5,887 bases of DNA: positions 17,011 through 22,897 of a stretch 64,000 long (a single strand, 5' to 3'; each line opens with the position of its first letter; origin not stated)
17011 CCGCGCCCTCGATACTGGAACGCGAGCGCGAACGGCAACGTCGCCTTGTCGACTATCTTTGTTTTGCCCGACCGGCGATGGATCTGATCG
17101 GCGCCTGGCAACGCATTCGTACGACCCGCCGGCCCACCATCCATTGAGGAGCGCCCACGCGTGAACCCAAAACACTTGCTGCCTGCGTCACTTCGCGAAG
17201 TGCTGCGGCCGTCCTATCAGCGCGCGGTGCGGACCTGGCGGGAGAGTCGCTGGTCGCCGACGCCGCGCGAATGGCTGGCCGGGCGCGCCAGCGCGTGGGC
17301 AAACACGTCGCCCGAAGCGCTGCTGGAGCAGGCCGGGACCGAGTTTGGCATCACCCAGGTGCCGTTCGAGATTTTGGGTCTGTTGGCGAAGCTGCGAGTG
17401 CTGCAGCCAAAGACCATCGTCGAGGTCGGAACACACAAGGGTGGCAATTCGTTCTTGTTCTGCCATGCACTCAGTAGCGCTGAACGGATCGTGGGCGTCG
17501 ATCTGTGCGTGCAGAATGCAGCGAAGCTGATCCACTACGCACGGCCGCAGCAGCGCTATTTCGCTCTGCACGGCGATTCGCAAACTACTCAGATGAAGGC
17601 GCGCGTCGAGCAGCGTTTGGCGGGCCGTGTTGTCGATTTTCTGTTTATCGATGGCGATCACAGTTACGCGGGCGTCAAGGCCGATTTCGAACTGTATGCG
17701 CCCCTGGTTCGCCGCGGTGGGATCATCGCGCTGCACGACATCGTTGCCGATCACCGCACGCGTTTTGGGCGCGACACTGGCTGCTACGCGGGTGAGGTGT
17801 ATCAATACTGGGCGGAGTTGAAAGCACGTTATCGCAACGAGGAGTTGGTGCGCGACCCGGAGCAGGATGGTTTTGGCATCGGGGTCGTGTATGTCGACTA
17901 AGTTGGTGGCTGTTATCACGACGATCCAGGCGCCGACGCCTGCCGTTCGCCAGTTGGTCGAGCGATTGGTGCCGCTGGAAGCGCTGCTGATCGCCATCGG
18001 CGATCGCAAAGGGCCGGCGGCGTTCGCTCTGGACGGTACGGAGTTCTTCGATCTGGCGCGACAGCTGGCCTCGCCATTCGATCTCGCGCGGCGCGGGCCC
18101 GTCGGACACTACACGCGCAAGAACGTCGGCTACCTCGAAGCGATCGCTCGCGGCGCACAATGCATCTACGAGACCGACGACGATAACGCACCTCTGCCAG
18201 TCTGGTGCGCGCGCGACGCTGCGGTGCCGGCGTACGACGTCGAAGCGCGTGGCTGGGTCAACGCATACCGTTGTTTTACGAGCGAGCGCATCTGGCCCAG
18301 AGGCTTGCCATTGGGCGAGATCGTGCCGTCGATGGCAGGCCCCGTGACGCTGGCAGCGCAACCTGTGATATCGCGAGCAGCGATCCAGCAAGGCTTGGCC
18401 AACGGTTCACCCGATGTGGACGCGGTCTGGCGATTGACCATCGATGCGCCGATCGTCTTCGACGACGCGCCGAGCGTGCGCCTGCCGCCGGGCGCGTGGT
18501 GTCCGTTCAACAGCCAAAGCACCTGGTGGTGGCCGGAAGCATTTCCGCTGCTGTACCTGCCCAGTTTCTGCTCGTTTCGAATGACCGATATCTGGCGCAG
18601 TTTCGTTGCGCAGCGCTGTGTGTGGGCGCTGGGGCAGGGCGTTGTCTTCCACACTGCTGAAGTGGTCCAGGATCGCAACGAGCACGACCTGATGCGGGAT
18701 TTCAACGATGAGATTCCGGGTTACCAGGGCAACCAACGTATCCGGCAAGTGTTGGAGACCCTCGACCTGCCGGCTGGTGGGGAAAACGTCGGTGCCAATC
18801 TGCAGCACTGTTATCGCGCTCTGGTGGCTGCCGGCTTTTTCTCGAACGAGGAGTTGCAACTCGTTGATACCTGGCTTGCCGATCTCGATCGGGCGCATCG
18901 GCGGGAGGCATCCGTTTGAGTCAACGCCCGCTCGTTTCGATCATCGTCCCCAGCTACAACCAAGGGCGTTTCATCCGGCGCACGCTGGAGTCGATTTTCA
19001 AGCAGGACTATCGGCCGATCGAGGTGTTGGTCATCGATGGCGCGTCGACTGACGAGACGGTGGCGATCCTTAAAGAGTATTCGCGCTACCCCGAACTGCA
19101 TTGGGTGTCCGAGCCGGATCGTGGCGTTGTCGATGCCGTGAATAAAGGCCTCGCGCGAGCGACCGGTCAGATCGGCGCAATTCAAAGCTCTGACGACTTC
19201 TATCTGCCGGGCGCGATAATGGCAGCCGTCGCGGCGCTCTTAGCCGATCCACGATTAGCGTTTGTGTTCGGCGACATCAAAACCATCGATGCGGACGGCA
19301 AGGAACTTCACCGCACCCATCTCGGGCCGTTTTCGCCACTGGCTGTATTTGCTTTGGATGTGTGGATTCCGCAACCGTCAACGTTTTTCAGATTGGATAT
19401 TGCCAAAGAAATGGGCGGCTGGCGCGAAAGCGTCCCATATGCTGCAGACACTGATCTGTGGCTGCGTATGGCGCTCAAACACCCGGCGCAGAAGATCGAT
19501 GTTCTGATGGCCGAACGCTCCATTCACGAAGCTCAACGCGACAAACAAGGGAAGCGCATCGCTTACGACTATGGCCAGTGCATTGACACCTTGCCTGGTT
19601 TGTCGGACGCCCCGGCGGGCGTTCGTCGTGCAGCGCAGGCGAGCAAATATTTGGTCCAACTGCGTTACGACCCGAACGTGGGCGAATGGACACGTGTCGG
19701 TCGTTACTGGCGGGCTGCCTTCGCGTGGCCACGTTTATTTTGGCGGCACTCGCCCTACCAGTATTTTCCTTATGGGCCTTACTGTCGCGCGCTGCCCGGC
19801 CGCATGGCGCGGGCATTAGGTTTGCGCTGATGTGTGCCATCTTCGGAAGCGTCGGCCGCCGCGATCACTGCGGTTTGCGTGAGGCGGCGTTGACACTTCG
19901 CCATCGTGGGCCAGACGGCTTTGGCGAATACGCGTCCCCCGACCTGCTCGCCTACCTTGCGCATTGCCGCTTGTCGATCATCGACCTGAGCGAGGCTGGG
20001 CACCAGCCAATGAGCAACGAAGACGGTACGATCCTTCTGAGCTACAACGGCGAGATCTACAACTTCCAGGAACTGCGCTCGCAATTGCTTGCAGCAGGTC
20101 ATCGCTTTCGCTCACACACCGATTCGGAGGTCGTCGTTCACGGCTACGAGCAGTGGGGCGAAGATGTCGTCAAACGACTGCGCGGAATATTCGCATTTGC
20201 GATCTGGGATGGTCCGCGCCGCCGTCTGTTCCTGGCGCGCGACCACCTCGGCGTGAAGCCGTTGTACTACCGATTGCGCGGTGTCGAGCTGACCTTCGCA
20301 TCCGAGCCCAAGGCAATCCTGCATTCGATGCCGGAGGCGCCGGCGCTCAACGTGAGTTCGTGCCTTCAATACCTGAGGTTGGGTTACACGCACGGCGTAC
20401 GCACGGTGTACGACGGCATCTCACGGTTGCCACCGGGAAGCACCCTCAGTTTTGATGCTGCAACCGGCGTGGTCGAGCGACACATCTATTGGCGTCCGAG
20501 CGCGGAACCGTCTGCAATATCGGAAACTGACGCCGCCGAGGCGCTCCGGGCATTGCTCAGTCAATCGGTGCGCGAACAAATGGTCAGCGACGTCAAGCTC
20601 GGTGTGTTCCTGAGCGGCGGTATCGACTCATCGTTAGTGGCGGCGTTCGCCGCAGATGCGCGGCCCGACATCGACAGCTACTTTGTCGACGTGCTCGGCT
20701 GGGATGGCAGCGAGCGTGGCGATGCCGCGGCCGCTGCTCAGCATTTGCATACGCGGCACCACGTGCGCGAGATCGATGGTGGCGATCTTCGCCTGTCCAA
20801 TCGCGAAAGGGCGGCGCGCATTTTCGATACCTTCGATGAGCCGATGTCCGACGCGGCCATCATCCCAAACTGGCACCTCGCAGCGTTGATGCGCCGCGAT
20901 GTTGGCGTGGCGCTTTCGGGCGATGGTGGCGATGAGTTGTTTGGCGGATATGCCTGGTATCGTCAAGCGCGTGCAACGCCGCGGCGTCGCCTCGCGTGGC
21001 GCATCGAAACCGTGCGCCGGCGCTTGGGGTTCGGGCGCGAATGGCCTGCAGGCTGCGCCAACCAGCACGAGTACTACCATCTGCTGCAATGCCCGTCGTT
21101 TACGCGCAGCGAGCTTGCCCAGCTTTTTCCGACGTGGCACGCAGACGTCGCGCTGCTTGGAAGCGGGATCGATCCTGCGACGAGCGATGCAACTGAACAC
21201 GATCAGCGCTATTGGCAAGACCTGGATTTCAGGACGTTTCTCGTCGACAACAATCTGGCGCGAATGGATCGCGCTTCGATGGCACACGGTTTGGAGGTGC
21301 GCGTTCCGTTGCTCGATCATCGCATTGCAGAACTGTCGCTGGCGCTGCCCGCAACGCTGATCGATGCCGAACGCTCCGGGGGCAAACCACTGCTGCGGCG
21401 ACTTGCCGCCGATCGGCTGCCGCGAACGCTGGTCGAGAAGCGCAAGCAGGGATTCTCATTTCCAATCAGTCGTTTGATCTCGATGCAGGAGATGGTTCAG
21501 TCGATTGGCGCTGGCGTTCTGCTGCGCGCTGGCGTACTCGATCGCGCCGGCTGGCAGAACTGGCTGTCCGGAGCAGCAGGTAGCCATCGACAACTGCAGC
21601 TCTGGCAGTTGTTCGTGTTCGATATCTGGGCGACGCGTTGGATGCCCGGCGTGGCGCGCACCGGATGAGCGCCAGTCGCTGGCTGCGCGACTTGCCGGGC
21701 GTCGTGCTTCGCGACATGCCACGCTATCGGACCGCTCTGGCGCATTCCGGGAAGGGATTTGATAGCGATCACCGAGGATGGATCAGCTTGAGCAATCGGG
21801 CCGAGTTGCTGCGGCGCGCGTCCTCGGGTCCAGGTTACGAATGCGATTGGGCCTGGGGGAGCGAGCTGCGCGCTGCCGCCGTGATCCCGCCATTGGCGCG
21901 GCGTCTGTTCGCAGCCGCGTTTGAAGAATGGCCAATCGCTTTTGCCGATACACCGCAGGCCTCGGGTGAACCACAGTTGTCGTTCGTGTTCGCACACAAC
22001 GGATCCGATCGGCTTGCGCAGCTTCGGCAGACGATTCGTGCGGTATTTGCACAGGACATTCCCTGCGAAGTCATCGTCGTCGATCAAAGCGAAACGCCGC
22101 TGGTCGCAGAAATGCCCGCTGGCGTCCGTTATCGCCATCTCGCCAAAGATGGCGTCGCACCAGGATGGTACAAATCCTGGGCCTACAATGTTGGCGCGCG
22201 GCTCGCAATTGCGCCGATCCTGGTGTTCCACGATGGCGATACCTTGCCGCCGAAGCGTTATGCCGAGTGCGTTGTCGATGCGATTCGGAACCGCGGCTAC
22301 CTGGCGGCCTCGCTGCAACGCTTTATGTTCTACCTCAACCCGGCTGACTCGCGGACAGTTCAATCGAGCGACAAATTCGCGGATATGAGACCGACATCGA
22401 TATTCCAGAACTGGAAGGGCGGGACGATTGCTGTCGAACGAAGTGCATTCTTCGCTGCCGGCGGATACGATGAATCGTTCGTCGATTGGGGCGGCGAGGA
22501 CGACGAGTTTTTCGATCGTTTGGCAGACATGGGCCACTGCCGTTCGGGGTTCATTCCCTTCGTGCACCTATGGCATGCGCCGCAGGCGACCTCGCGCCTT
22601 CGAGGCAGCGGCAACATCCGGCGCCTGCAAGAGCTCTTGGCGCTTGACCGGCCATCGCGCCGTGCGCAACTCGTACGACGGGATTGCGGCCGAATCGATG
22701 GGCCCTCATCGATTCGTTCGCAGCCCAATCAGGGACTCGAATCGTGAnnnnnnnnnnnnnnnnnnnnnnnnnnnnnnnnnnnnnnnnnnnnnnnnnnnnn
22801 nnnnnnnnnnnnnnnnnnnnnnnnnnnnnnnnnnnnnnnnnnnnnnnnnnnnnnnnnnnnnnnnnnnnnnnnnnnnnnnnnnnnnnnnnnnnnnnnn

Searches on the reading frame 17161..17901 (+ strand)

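Call 68: search_protein_families(library=pfam, proteins=[window:17161-17901:+], max_evalue=0.00001)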
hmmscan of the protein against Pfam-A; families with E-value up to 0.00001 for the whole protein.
window:17161-17901:+ (246 aa): 2 families
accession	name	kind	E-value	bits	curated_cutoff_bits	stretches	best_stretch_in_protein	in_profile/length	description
PF13578.12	Methyltransf_24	-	1e-18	68.6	26.3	1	87-194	1-105/105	Methyltransferase domain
PF04989.18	RMNT_CmcI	-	9.5e-12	45.5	23.2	1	64-208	14-163/206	Rhamnosyl O-methyltransferase/CmcI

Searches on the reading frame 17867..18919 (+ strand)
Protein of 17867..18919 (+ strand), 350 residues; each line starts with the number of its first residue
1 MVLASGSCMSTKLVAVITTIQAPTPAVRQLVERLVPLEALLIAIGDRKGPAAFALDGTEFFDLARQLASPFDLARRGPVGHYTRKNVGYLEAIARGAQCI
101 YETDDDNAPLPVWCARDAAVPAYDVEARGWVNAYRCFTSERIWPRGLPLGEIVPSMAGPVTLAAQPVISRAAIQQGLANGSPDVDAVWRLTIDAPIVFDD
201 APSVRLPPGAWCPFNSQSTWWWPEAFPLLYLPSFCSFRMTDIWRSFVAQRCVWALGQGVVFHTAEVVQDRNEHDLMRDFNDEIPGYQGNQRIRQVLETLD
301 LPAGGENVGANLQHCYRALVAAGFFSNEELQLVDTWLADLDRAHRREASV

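Call 68: search_protein_families(library=pfam, proteins=[window:17867-18919:+], max_evalue=0.00001)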
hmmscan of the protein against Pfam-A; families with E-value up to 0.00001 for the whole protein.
window:17867-18919:+ (350 aa): 1 family
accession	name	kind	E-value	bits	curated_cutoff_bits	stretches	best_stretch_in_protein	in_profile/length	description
PF03385.23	STELLO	-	3.9e-13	49.4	27.8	1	238-342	1-104/387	STELLO glycosyltransferases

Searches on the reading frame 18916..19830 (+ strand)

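Call 68: search_protein_families(library=pfam, proteins=[window:18916-19830:+], max_evalue=0.00001)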
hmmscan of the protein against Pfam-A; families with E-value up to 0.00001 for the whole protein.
window:18916-19830:+ (304 aa): 2 families
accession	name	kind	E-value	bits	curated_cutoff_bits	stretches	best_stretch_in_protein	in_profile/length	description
PF00535.33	Glycos_transf_2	-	2.9e-26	92.9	23.3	1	8-136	1-130/168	Glycosyl transferase family 2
PF13641.12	Glyco_tranf_2_3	-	8.6e-11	42.7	27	1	7-117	3-119/230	Glycosyltransferase like family 2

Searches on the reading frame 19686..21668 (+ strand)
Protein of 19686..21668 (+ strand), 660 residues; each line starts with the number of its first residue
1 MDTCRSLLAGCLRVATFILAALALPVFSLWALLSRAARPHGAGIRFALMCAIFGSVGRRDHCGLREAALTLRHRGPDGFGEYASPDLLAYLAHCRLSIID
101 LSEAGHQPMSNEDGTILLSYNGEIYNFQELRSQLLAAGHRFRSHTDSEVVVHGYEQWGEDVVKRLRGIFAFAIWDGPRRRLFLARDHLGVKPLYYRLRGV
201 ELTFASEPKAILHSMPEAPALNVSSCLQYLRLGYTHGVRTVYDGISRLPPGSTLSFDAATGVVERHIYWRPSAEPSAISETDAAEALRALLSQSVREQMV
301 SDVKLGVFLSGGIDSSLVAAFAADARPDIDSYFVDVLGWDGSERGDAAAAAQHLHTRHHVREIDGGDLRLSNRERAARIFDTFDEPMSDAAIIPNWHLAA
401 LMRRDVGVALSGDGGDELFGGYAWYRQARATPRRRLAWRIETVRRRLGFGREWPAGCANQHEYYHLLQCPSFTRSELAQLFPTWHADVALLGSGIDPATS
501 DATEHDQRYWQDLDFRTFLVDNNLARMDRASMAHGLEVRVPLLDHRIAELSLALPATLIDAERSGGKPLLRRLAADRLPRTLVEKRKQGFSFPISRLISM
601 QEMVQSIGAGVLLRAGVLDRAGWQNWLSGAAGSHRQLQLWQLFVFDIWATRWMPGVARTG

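Call 20: search_protein_families(library=pfam, proteins=[window:19686-21668:+], max_evalue=0.0001)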
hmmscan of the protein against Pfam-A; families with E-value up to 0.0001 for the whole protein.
window:19686-21668:+ (660 aa): 3 families
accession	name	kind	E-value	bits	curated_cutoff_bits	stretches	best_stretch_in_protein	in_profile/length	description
PF00733.27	Asn_synthase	-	4.3e-69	234.3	21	1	287-649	2-353/354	Asparagine synthase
PF13537.11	GATase_7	-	4e-47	159.7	25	1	93-212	1-122/123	Glutamine amidotransferase domain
PF13522.11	GATase_6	-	6.2e-44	149.6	27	1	89-207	12-130/130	Glutamine amidotransferase domain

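Call 69: search_protein_families(library=ncbifam, proteins=[window:19686-21668:+], max_evalue=0.00001)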
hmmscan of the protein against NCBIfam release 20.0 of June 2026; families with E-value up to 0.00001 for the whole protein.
window:19686-21668:+ (660 aa): 9 families
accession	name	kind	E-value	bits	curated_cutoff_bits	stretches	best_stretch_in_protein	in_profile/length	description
TIGR01536.1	asn_synth_AEB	equivalog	1.7e-127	426.6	267.1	1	50-590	1-517/517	asparagine synthase (glutamine-hydrolyzing)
TIGR03108.1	eps_aminotran_1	hypoth_equivalog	5.9e-122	408.4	816.9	2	64-435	21-387/628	XrtA/PEP-CTERM system amidotransferase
TIGR03104.1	trio_amidotrans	equivalog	3e-102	342.8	570.1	2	59-430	15-388/589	N-acetylglutaminylglutamine amidotransferase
NF006949.0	PRK09431.1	equivalog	3.4e-80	270.1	499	3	49-214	1-168/554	asparagine synthase B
NF033535.1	lass_lactam_cya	exception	3.8e-63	214.1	525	1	64-417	20-374/668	lasso peptide isopeptide bond-forming cyclase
NF033561.1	macrolact_Ik_Al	subfamily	2.5e-18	66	300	1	181-629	93-533/561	albusnodin/ikarugamycin family macrolactam cyclase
TIGR01134.1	purF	equivalog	2e-11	44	350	1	91-211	68-199/432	amidophosphoribosyltransferase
TIGR01135.1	glmS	equivalog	3.5e-11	42.3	418.05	1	107-221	85-207/607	glutamine--fructose-6-phosphate transaminase (isomerizing)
NF001484.0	PRK00331.1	subfamily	2.4e-10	39.4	381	1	107-217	86-204/601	isomerizing glutamine--fructose-6-phosphate transaminase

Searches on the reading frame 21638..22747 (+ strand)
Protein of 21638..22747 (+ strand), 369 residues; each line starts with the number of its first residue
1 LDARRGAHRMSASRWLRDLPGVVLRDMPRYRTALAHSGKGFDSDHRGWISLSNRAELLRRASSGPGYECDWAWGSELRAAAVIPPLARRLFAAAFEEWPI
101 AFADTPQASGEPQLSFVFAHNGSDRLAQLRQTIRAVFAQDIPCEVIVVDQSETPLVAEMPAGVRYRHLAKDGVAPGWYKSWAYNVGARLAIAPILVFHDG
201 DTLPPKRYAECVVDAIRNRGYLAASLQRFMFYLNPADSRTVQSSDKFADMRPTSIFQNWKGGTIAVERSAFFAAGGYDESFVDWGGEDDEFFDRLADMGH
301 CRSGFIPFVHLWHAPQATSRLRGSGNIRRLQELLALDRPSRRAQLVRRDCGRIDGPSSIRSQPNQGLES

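Call 68: search_protein_families(library=pfam, proteins=[window:21638-22747:+], max_evalue=0.00001)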
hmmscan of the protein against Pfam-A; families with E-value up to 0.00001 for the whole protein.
window:21638-22747:+ (369 aa): 3 families
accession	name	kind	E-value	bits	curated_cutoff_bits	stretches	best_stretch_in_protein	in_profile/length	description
PF02709.20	Glyco_transf_7C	-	1.3e-09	38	23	1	252-299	12-59/78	N-terminal domain of galactosyltransferase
PF00535.33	Glycos_transf_2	-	1.1e-07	32.4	23.3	1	126-266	10-151/168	Glycosyl transferase family 2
PF10111.15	Glyco_tranf_2_2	-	1.8e-07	31.4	27.3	1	133-297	19-201/276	Glycosyltransferase like family 2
